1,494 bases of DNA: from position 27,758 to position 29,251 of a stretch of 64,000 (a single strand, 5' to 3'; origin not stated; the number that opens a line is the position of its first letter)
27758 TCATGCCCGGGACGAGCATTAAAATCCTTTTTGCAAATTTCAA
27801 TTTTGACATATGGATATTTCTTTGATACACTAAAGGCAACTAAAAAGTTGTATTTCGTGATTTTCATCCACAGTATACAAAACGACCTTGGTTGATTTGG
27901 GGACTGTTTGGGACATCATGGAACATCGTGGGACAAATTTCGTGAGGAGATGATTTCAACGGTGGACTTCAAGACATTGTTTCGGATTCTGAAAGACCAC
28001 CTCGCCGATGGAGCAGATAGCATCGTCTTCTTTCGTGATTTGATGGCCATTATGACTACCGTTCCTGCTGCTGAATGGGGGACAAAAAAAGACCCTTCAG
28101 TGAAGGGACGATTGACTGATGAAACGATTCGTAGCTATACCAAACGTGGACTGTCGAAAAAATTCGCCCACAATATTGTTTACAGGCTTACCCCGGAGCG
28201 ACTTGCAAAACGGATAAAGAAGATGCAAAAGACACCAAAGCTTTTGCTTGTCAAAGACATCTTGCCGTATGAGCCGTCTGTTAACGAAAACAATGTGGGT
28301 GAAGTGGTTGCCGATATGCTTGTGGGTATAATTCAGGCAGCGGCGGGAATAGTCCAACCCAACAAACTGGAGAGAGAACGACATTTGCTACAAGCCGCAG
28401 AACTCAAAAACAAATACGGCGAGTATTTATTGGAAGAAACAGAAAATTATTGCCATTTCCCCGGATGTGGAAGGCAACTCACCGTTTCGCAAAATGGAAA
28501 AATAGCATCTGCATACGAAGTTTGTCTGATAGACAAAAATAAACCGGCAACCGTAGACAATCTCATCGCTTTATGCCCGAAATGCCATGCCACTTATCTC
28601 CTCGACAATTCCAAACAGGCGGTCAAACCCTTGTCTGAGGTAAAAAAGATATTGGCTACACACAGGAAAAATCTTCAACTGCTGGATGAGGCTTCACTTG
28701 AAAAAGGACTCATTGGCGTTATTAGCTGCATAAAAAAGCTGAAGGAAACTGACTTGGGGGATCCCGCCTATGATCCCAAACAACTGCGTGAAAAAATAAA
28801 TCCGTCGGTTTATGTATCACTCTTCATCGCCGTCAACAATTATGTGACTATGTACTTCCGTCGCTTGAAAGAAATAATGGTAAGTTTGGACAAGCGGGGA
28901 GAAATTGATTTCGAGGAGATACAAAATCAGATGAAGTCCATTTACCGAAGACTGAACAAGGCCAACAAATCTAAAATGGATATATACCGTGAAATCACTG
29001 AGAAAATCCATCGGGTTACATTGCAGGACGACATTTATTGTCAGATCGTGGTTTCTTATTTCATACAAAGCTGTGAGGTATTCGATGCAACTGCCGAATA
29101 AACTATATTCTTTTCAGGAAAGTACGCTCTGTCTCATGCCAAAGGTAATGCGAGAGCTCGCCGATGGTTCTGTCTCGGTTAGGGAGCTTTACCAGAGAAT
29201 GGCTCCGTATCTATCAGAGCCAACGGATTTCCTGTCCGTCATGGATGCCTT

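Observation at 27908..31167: Three-gene HNH-like / small protein / SMC-like ABC ATPase cassette (ABC-three-component type), translationally coupled to an HTH gene and a type I R-M operon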

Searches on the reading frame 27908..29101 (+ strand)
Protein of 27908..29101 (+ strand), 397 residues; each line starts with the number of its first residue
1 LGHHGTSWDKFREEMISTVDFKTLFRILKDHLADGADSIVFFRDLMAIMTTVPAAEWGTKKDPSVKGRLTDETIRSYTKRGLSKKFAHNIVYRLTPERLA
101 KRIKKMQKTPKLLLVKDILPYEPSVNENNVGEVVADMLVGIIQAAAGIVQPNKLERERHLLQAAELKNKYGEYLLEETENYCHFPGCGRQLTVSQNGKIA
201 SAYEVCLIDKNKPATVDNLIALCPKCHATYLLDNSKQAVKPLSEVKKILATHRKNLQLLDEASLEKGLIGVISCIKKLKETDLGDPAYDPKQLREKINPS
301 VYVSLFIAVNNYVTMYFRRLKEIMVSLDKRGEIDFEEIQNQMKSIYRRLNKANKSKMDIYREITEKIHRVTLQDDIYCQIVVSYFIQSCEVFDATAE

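Call 3: search_protein_families(library=pfam, proteins=[window:27908-29101:+], max_evalue=1)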
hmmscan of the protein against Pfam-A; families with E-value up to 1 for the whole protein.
window:27908-29101:+ (397 aa): 4 families
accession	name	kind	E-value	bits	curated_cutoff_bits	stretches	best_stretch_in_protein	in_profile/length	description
PF20277.3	CTD11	-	8.7e-35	120.7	27.7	1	259-392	5-138/138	C-terminal domain 11 of the ABC-three component (ABC-3C) systems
PF01844.29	HNH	-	0.0015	19.1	21.4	1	209-228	23-42/47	HNH endonuclease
PF13717.11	Zn_ribbon_4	-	0.031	14.6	30.3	1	223-236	5-18/36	zinc-ribbon domain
PF21149.3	FAS_pseudo-KR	-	0.11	13.3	27.4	1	242-278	5-43/98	Fatty acid synthase, pseudo-KR domain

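Call 4: search_protein_families(library=padloc, proteins=[window:27908-29101:+], max_evalue=1)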
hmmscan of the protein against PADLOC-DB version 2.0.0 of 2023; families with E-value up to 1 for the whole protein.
window:27908-29101:+ (397 aa): 5 families
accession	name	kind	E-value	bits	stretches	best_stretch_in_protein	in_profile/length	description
PDLC03857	LmuA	-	9.5e-09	33.4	1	20-157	2-140/327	-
PDLC04772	PDC-M68A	-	0.00014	19.9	1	173-393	12-251/253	-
PDLC00695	Effector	-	0.0046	14.6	1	301-384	58-141/195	2TM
PDLC03662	mREase_IV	-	0.025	11.1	1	179-236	481-540/560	Type IV methyl-directed restriction enzyme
PDLC00746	Effector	-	0.084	9.9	1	214-257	80-120/389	Endonuclease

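Call 5: search_protein_families(library=ncbifam, proteins=[window:27908-29101:+], max_evalue=1)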
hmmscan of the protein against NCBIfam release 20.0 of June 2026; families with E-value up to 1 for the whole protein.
window:27908-29101:+ (397 aa): 1 family
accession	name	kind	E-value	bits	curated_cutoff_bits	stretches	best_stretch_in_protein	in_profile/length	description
TIGR02098.1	MJ0042_CXXC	domain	0.16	11.7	20.9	1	221-238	3-20/38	MJ0042-type zinc finger domain-containing protein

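Call 10: search_solved_structures(query=window:27908-29101:+, max_evalue=1)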
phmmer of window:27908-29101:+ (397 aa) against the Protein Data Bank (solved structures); distinct sequences matched with E-value up to 1: 2.
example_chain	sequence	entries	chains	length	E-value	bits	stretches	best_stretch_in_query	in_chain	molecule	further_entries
6ghc_A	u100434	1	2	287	0.022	17.2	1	153-240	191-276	5-methylcytosine-specific restriction enzyme A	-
6dlm_A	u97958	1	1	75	0.042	16.3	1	319-366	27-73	DHD127_A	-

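Call 12: find_homologous_proteins(query=window:27908-29101:+)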
Query window:27908-29101:+ (397 aa): 416 proteins with E <= 0.001 among 4923 candidates; the best 120 are listed.
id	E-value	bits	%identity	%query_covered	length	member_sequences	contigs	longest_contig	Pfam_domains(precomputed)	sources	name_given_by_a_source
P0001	4.4e-227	772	92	95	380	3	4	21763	PF20277.4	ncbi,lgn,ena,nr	ncbi:MAG: hypothetical protein IJ812_09760 [Schwartzia sp.]|nr:hypothetical protein [Schwartzia sp. 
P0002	1.4e-194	665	79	95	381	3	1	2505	PF20277.4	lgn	-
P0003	8.0e-172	590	71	95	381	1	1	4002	PF20277.4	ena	-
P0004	1.1e-147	510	61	95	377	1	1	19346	PF20277.4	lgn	-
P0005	4.3e-146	505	59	96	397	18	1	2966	PF20277.4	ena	-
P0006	4.7e-145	502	59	96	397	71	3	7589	PF20277.4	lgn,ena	-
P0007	3.0e-144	499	60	95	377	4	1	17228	PF20277.4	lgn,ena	-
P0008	9.0e-144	497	59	95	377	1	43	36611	PF20277.4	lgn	-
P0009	1.3e-143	497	59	95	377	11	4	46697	PF20277.4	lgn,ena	-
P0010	4.0e-143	495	59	95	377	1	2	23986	PF20277.4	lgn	-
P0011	1.2e-142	494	59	95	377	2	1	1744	PF20277.4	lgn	-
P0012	1.3e-142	494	58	95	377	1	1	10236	PF20277.4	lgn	-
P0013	3.5e-140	486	58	95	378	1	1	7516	PF20277.4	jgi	-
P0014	2.8e-139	483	56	97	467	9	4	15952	PF20277.4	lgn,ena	-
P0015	2.9e-139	483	58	95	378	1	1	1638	PF20277.4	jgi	-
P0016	1.2e-138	481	58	95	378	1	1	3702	PF20277.4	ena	-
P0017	1.7e-138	480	57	95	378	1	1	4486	PF20277.4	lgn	-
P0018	9.5e-138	478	55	96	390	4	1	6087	PF20277.4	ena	-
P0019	2.8e-137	476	56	96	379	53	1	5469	PF20277.4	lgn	-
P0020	3.8e-137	476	56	95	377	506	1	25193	PF20277.4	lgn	-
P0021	2.5e-136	473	55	95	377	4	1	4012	PF20277.4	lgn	-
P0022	2.6e-136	473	57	95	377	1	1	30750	PF20277.4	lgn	-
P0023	3.3e-136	472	55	95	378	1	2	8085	PF20277.4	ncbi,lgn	-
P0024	3.3e-136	472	56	95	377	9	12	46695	PF20277.4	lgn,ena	-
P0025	4.6e-136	472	57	95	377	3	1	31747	PF20277.4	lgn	-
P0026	5.0e-136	472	54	99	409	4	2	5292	PF20277.4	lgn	-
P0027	7.0e-136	471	59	94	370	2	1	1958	PF20277.4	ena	-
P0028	1.3e-135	471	55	97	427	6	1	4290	PF20277.4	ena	-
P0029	3.3e-135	469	57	95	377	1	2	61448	PF20277.4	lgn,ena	-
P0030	4.7e-135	469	56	95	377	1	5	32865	PF20277.4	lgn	-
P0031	6.3e-135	468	57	93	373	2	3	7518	PF20277.4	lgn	-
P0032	8.5e-135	468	58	94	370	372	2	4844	PF20277.4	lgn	-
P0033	1.1e-134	467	55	95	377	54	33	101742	PF20277.4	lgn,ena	-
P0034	1.5e-134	467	56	95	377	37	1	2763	PF20277.4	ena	-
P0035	1.7e-134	467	55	95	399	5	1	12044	PF20277.4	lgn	-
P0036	1.8e-134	467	56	95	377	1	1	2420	PF20277.4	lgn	-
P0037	2.6e-134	466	54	96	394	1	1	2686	PF20277.4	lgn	-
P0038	2.8e-134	466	55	95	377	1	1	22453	PF20277.4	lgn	-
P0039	1.3e-133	464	53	99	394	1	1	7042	PF20277.4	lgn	-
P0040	1.5e-133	464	54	95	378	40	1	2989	PF20277.4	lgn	-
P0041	1.8e-133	463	54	95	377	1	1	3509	PF20277.4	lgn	-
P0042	2.2e-133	463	53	99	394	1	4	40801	PF20277.4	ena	-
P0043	2.8e-133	463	56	95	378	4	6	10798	PF20277.4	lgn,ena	-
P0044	3.1e-133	463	56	95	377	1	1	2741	PF20277.4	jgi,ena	-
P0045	3.2e-133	463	53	99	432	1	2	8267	PF20277.4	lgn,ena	-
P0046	3.6e-133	462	55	95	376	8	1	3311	PF20277.4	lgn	-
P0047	6.4e-133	462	53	99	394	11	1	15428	PF20277.4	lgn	-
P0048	6.6e-133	462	53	99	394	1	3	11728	PF20277.4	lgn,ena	-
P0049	1.4e-132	461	55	95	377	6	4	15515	PF20277.4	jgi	jgi:hypothetical protein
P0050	2.0e-132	460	53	99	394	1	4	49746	PF20277.4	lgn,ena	-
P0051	2.8e-132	460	53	99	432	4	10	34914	PF20277.4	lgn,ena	-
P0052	3.8e-132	459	55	95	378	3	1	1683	PF20277.4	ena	-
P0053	3.9e-132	459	58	92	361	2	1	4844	PF20277.4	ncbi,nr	ncbi:MAG: hypothetical protein PHV66_05900 [Bacteroidales bacterium]|nr:hypothetical protein [Bacter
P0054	4.1e-132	459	53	99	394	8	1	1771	PF20277.4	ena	-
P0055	4.1e-132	459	54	95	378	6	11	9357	PF20277.4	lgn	-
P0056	4.2e-132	459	55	95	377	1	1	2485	PF20277.4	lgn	-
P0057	5.3e-132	459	57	94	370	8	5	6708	PF20277.4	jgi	-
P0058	6.3e-132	458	56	96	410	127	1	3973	PF20277.4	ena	-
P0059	7.7e-132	458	53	99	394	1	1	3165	PF20277.4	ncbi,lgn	-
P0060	8.8e-132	458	56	94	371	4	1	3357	PF20277.4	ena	-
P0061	1.1e-131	458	57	94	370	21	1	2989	PF20277.4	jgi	jgi:hypothetical protein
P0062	1.3e-131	457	57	95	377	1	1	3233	PF20277.4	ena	-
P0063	2.0e-131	457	56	94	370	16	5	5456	PF20277.4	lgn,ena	-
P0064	3.3e-131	456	54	95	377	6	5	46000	PF20277.4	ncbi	-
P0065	3.3e-131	456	54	95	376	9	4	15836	PF20277.4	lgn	-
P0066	5.3e-131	455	55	95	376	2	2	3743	PF20277.4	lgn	-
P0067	5.4e-131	455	54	95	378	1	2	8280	PF20277.4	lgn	-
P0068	6.7e-131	455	54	95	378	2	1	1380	PF20277.4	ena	-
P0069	8.4e-131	455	57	94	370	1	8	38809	PF20277.4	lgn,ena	-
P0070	8.6e-131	455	54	95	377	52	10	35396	PF20277.4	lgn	-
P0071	1.1e-130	454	52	99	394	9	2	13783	PF20277.4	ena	-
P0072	1.4e-130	454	59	88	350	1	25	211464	PF20277.4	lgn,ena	-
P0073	1.9e-130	454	55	95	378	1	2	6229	PF20277.4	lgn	-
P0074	2.1e-130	453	54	95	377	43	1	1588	PF20277.4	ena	-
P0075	3.2e-130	453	55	95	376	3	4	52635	PF20277.4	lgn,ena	-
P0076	5.0e-130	452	54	95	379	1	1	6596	PF20277.4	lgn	-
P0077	7.6e-130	452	52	99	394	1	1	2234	PF20277.4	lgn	-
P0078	1.0e-129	451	53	100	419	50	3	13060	PF20277.4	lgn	-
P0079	1.1e-129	451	54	99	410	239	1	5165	PF20277.4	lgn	-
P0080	1.9e-129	450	55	95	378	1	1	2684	PF20277.4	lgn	-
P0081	1.9e-129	450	56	95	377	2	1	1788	PF20277.4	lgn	-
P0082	3.1e-129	450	54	95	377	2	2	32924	PF20277.4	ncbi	-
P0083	4.5e-129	449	54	95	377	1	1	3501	PF20277.4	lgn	-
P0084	7.7e-129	448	53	99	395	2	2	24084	PF20277.4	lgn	-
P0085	8.1e-129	448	53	95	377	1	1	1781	PF20277.4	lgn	-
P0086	8.4e-129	448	54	95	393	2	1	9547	PF20277.4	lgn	-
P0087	9.5e-129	448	53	95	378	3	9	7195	PF20277.4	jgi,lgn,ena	-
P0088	2.2e-128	447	54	95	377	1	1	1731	PF20277.4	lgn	-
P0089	2.8e-128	446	54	93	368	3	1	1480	PF20277.4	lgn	-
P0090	3.8e-128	446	54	95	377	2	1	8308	PF20277.4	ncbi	-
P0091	3.9e-128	446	54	93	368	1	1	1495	PF20277.4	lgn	-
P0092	4.3e-128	446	54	95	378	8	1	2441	PF20277.4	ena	-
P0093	4.6e-128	446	53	95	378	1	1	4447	PF20277.4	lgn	-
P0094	5.4e-128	445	53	95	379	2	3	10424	PF20277.4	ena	-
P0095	5.5e-128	445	55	95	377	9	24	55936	PF20277.4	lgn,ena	-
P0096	7.0e-128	445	51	100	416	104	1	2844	PF20277.4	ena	-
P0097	7.9e-128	445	51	100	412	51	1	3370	PF20277.4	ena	-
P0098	1.0e-127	445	51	100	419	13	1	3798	PF20277.4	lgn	-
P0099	1.1e-127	444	54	93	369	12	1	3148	PF20277.4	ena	-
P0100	1.8e-127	444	54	95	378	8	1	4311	PF20277.4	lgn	-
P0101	1.8e-127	444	52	99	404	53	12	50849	PF20277.4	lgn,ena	-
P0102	1.8e-127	444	53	95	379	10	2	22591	PF20277.4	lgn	-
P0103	1.8e-127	444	52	100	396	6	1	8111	PF20277.4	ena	-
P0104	2.2e-127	443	53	95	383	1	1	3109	PF20277.4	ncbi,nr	ncbi:MAG: HNH endonuclease [Ruminococcus sp.]|nr:HNH endonuclease [Ruminococcus sp.]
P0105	2.8e-127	443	53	96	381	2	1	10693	PF20277.4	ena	-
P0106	3.4e-127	443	54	96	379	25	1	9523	PF20277.4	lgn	-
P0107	3.6e-127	443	53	99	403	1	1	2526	PF20277.4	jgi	-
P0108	3.8e-127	443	54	95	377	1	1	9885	PF20277.4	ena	-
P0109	5.2e-127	442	54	97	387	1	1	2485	PF20277.4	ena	-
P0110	5.5e-127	442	52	99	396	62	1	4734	PF20277.4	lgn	-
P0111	8.2e-127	442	53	95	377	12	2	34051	PF20277.4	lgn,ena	-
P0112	9.7e-127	441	53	95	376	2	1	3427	PF20277.4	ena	-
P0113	1.1e-126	441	53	99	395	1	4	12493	PF20277.4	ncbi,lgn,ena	-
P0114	1.5e-126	441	54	95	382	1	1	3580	PF20277.4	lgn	-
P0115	1.6e-126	441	54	95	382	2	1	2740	PF20277.4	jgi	-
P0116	1.8e-126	440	55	95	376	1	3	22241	PF20277.4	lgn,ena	-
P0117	1.8e-126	440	54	95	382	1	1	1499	PF20277.4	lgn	-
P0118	2.0e-126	440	51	99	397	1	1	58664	PF20277.4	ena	-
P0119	2.1e-126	440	53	99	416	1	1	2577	PF20277.4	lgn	-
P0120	2.3e-126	440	55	95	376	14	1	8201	PF20277.4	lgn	-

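Call 24: find_encoding_contigs(protein=P0001, flank=10000, max_places=4)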
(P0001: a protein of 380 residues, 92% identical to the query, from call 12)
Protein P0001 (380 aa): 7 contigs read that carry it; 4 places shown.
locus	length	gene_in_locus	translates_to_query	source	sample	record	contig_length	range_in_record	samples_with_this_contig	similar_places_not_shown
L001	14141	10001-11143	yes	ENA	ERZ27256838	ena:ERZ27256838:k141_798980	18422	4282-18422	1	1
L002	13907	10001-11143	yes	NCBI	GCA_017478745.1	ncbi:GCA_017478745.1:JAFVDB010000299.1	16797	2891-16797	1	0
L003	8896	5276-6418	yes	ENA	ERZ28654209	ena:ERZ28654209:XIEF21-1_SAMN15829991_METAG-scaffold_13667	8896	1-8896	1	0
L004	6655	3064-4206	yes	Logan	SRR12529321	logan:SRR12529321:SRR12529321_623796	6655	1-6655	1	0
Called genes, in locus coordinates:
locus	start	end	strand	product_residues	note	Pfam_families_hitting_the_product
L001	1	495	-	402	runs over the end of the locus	PF00176:SNF2-rel_dom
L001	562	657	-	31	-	-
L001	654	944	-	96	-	-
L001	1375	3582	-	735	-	PF08706:D5_N, PF19263:DUF5906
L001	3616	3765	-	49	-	-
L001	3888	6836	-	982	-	PF00476:DNA_pol_A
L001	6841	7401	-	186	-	PF10991:Enc34_ssDNA-bd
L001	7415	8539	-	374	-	PF10926:DUF2800, PF12705:PDDEXK_1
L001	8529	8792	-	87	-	-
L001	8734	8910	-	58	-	-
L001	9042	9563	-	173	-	-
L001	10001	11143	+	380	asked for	PF20277:CTD11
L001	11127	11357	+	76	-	PF20292:MC7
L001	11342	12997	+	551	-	PF10088:DUF2326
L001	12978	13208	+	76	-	PF13443:HTH_26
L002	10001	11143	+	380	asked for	PF20277:CTD11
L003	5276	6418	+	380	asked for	PF20277:CTD11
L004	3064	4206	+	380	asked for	PF20277:CTD11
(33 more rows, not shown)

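Call 25: find_encoding_contigs(protein=P0033, flank=8000, max_places=6)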
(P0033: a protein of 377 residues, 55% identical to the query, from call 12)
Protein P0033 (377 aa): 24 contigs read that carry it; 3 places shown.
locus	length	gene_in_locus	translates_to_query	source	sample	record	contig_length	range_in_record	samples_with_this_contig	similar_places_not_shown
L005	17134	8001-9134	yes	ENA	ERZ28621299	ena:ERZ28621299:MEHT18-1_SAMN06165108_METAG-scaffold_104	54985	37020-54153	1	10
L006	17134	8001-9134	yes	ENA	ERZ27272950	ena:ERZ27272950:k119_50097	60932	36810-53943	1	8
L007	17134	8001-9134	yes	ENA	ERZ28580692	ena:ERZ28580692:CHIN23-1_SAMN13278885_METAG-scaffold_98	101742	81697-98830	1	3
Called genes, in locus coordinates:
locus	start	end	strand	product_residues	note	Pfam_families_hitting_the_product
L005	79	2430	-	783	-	PF05272:VapE-like_dom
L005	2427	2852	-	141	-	PF24963:DUF7768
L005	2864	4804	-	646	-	PF00476:DNA_pol_A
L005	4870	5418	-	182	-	PF10991:Enc34_ssDNA-bd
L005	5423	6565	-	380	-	PF10926:DUF2800, PF12705:PDDEXK_1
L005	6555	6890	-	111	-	-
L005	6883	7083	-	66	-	-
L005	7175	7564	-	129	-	PF08281:Sigma70_r4_2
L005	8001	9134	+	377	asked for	PF20277:CTD11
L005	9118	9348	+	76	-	PF20292:MC7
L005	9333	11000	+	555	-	PF10088:DUF2326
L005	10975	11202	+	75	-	PF13443:HTH_26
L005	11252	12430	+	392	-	PF00145:DNA_methylase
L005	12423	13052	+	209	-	PF09517:RE_Eco29kI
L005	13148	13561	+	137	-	PF00583:Acetyltransf_1 (weak), PF13673:Acetyltransf_10, PF13508:Acetyltransf_7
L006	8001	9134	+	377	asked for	PF20277:CTD11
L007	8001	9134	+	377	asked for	PF20277:CTD11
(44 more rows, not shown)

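Call 27: find_related_loci(query=A1, collection=genome_contigs, flank=10000)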
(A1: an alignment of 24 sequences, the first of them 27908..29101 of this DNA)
Query A1 (397 aa) in genome_contigs; peptide patterns used: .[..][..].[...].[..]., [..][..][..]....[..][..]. (x = any residue, [..] = any of these).
477 stretches matched a pattern; 56 encode a relative of the query (tblastn E <= 1e-3); 56 distinct loci.
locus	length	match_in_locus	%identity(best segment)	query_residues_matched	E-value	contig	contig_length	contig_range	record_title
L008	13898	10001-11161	57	3-392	2e-146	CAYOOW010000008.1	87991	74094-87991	MAG TPA_asm: uncultured Bacteroides sp. isolate SRP222994_co1_18 genome assembly, contig: NODE_289_length_87991_cov_154.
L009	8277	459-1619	57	3-392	3e-146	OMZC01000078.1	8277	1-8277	uncultured gamma proteobacterium isolate hRUG862 genome assembly, contig: NODE_13195_length_8277_cov_36.0701, whole geno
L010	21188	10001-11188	54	2-397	5e-146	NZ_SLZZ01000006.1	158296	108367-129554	Muricomes intestini strain DSM 29489 Ga0244712_106, whole genome shotgun sequence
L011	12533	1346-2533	54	2-397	5e-146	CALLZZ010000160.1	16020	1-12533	MAG TPA_asm: uncultured Clostridia bacterium isolate SRR1561995_bin.103_CONCOCT_v1.1_MAG genome assembly, contig: ERZ724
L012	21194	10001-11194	55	2-397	7e-145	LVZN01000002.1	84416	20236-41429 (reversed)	Erysipelotrichaceae bacterium MTC7 Contig_10, whole genome shotgun sequence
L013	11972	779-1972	54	2-397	7e-142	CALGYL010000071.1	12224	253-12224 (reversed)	MAG TPA_asm: uncultured Clostridia bacterium isolate SRR3330202_bin.8_CONCOCT_v1.1_MAG genome assembly, contig: ERZ72407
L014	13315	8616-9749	56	18-397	6e-140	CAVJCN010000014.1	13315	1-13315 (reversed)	Absicoccus sp. isolate H07677-L1_cleanbin_000022 genome assembly, contig: Spades_H07677-L1_contig_2717, whole genome sho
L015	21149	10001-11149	54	13-397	4e-139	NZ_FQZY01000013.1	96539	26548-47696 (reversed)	Hespellia stercorisuis DSM 15480, whole genome shotgun sequence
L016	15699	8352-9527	52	4-397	4e-139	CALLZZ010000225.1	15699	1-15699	MAG TPA_asm: uncultured Clostridia bacterium isolate SRR1561995_bin.103_CONCOCT_v1.1_MAG genome assembly, contig: ERZ724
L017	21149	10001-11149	54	13-397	4e-139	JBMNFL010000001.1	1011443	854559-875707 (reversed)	MAG: Bacilli bacterium isolate SBF912LR0FQ0020 contig_27665, whole genome shotgun sequence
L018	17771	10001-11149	54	13-397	4e-139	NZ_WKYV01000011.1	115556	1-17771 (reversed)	Lactonifactor sp. BIOML-A5 scaffold11_size115556, whole genome shotgun sequence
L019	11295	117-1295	53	3-397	6e-139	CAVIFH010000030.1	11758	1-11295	bacterium isolate H07652-L1_cleanbin_000006 genome assembly, contig: Spades_H07652-L1_contig_1006, whole genome shotgun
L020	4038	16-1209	52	2-397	2e-140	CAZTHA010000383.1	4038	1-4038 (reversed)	MAG TPA_asm: uncultured bacterium isolate binchicken_co108_60 genome assembly, contig: NODE_44210_length_4038_cov_2.9143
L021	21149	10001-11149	54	13-397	3e-137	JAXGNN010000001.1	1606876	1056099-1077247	MAG: Christensenellales bacterium isolate AnMBR.bin257 bin257_1, whole genome shotgun sequence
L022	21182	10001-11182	52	3-397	2e-136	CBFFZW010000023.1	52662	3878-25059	MAG: uncultured Christensenellales bacterium isolate ena-SAMPLE-TAB-24-07-2025-15:39:17:979-14983 genome assembly, conti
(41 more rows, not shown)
